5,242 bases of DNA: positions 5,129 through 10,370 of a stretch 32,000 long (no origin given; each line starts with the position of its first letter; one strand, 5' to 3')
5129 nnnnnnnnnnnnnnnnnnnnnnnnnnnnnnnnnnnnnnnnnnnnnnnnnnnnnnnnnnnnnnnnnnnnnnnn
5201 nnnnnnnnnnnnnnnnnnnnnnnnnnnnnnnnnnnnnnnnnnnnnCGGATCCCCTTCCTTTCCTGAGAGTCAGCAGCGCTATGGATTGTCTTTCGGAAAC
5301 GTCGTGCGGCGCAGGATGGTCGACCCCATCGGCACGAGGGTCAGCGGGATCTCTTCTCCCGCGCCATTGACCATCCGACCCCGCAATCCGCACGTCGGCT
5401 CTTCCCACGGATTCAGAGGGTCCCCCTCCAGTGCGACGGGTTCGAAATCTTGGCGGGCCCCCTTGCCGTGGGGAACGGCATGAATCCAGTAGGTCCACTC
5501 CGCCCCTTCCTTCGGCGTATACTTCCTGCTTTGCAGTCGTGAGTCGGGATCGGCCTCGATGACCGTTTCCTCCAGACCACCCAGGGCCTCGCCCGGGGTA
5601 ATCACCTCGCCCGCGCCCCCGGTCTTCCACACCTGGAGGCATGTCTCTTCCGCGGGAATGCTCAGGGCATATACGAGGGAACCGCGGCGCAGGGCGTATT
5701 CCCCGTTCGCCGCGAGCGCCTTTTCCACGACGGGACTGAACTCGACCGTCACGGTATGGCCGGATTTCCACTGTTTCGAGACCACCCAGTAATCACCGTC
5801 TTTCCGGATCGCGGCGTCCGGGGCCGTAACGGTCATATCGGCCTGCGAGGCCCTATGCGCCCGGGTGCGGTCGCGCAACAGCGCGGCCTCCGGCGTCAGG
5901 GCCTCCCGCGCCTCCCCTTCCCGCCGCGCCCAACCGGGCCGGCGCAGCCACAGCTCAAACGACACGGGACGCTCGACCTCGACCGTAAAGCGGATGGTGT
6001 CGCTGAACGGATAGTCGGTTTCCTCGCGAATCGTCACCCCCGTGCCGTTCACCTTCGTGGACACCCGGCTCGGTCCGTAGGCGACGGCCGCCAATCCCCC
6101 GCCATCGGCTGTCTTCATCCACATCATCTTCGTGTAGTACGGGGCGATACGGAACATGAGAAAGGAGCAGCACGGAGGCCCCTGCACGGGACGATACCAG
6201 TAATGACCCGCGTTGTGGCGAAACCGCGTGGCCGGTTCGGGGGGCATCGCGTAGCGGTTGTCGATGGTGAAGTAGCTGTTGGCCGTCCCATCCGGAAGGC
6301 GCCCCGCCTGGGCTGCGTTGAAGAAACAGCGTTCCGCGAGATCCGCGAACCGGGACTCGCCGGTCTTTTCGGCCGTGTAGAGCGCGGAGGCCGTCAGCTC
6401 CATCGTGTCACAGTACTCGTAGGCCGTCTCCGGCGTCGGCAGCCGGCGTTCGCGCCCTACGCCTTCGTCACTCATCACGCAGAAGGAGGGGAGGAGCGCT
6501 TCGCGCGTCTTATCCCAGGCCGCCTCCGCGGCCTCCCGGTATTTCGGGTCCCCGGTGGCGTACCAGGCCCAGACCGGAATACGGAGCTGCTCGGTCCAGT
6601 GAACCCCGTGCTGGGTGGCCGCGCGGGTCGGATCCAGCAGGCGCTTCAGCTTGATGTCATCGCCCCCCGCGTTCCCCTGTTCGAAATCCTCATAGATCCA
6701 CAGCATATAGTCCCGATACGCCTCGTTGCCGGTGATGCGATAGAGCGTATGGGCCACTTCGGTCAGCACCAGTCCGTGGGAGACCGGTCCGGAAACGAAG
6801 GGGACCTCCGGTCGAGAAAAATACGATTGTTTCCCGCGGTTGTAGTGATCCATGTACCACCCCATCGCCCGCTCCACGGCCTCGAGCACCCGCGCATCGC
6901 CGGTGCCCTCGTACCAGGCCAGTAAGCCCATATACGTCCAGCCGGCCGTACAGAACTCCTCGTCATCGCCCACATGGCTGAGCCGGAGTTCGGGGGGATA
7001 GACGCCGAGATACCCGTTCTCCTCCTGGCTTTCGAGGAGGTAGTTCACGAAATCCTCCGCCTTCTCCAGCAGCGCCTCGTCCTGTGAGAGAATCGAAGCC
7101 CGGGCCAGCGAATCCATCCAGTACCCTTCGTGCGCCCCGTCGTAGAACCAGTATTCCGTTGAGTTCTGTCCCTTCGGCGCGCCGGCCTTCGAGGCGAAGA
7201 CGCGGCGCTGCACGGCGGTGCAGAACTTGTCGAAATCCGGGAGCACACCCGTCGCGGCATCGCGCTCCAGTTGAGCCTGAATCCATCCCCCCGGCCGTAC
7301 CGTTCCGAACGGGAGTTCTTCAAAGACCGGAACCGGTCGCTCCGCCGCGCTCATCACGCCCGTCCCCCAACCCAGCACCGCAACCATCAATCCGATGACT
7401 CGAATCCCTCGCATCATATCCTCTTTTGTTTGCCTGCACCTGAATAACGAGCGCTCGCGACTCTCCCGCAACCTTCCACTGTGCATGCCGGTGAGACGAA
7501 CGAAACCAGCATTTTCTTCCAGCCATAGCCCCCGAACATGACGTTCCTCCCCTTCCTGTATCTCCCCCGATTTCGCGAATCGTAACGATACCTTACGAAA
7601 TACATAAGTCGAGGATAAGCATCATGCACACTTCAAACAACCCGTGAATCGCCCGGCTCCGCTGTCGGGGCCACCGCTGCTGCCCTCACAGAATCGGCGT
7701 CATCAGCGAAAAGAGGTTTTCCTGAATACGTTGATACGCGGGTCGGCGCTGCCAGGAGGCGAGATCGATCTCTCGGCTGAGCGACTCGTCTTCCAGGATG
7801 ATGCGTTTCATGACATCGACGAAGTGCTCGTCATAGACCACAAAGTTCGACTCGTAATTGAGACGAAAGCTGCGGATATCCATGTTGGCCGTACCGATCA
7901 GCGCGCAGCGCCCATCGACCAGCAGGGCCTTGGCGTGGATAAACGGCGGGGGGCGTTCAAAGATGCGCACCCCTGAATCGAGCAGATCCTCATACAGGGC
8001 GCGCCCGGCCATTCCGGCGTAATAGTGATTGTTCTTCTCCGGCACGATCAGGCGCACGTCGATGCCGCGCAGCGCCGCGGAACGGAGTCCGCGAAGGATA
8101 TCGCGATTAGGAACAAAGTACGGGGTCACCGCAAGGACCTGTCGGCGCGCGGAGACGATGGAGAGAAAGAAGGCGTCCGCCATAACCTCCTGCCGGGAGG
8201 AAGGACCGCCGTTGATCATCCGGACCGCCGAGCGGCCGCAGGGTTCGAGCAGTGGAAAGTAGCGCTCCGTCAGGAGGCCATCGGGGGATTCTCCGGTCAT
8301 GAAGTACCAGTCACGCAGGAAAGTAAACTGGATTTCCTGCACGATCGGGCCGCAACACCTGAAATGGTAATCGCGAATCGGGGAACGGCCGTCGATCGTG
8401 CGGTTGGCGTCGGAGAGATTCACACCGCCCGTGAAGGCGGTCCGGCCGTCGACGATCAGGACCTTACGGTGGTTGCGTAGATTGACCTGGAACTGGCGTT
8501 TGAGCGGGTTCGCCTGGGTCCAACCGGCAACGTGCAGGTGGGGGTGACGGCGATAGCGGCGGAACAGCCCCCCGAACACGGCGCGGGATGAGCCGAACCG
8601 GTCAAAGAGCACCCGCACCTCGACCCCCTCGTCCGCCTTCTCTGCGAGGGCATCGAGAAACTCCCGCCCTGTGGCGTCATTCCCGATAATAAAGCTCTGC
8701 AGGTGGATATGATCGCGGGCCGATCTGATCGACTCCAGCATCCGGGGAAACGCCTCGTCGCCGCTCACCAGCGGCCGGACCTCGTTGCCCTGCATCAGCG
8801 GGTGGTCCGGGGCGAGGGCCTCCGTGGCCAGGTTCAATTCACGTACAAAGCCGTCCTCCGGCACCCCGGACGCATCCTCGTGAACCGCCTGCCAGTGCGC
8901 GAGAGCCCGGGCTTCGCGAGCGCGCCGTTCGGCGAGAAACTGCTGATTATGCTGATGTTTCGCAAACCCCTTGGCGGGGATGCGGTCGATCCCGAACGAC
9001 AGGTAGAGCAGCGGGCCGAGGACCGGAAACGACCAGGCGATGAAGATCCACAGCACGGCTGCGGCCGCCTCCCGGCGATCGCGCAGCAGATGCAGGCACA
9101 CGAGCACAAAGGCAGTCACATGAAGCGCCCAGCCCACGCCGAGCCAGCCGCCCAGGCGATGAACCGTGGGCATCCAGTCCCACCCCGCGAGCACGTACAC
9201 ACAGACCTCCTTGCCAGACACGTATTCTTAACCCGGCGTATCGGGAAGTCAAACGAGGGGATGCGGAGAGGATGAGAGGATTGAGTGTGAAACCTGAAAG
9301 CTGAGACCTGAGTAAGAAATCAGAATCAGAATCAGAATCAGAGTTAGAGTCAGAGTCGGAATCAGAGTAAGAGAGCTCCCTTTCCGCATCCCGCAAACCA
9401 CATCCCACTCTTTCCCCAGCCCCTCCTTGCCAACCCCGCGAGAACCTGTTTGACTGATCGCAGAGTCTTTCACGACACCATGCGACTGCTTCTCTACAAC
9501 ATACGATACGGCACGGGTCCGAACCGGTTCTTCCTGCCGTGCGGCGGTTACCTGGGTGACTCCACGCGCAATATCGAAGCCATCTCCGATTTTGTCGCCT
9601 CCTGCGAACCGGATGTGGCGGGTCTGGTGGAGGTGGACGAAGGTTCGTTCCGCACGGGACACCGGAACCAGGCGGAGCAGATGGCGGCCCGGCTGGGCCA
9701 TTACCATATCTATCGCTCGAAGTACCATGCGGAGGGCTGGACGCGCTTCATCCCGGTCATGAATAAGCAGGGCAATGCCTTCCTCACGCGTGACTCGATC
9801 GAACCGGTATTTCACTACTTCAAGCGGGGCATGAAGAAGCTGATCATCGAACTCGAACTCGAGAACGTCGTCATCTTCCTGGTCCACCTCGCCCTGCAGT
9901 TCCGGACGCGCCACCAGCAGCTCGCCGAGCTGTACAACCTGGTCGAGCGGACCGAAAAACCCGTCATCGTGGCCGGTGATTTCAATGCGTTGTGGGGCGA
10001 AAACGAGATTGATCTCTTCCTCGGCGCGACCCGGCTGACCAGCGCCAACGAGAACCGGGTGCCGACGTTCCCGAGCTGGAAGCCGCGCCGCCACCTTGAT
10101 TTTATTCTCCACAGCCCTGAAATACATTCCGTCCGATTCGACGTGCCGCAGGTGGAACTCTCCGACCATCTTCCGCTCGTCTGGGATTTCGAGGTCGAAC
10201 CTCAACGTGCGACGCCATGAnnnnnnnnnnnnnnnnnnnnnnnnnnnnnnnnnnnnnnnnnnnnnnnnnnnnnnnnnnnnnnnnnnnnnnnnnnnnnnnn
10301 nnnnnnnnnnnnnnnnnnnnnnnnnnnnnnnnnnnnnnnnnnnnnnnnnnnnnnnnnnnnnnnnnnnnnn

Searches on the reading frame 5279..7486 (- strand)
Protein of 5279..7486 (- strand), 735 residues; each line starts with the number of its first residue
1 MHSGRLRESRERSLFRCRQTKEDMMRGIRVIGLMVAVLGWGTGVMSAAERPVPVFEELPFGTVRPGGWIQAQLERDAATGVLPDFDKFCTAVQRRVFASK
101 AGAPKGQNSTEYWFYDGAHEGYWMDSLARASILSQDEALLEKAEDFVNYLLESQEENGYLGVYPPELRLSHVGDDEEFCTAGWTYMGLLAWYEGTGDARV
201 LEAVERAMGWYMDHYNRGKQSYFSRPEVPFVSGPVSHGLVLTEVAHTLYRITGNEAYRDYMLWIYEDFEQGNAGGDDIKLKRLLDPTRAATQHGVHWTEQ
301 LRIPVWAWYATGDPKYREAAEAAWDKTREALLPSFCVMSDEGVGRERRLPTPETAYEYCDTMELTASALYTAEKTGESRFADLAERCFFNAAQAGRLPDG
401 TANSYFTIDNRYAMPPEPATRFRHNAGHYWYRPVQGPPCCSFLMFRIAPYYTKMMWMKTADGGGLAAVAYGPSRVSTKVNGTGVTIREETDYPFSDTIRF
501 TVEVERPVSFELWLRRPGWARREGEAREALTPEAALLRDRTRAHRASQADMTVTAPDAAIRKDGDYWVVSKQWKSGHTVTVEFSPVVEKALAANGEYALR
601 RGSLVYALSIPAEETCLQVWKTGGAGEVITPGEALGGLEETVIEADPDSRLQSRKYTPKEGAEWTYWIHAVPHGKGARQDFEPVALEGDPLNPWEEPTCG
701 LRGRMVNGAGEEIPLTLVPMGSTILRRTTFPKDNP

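Call 7: search_protein_families(library=pfam, proteins=[window:5279-7486:-], max_evalue=0.001)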
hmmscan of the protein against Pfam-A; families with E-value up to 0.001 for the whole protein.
window:5279-7486:- (735 aa): 2 families
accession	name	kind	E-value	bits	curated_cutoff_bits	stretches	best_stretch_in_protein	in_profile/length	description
PF07944.18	Beta-AFase-like_GH127_cat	-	7.1e-25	88.2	24.9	1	79-451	19-374/376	Beta-L-arabinofuranosidase, GH127 catalytic domain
PF20736.2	Glyco_hydro127M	-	3.8e-15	56.2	24.2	1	467-583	4-93/95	Beta-L-arabinofuranosidase, GH127 middle domain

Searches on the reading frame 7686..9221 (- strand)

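Call 7: search_protein_families(library=pfam, proteins=[window:7686-9221:-], max_evalue=0.001)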
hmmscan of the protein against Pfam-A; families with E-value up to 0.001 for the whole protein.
window:7686-9221:- (511 aa): 3 families
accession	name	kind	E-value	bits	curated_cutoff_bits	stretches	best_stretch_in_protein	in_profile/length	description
PF13091.12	PLDc_2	-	1.8e-42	144.7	27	2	355-474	5-127/132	PLD-like domain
PF00614.28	PLDc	-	5.6e-13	48.7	21.9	2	247-271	2-26/28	Phospholipase D Active site motif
PF13396.11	PLDc_N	-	2.5e-07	31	23.3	1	39-77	4-41/42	Phospholipase_D-nuclease N-terminal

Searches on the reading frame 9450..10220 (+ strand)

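Call 3: search_protein_families(library=pfam, proteins=[window:9450-10220:+], max_evalue=0.01)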
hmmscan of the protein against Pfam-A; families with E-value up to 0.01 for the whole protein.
window:9450-10220:+ (256 aa): 3 families
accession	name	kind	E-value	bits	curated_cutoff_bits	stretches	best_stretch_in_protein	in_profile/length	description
PF03372.29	Exo_endo_phos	-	1.7e-19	70.8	24.5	1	16-240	3-225/225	Endonuclease/Exonuclease/phosphatase family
PF14529.12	Exo_endo_phos_2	-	1.2e-05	25.6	27.4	1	155-243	15-116/117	Endonuclease-reverse transcriptase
PF23226.1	Exo_endo_phos_PGAP2IP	-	0.00082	19.1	27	0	43-97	24-78/239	PGAP2IP, C-terminal nuclease-like domain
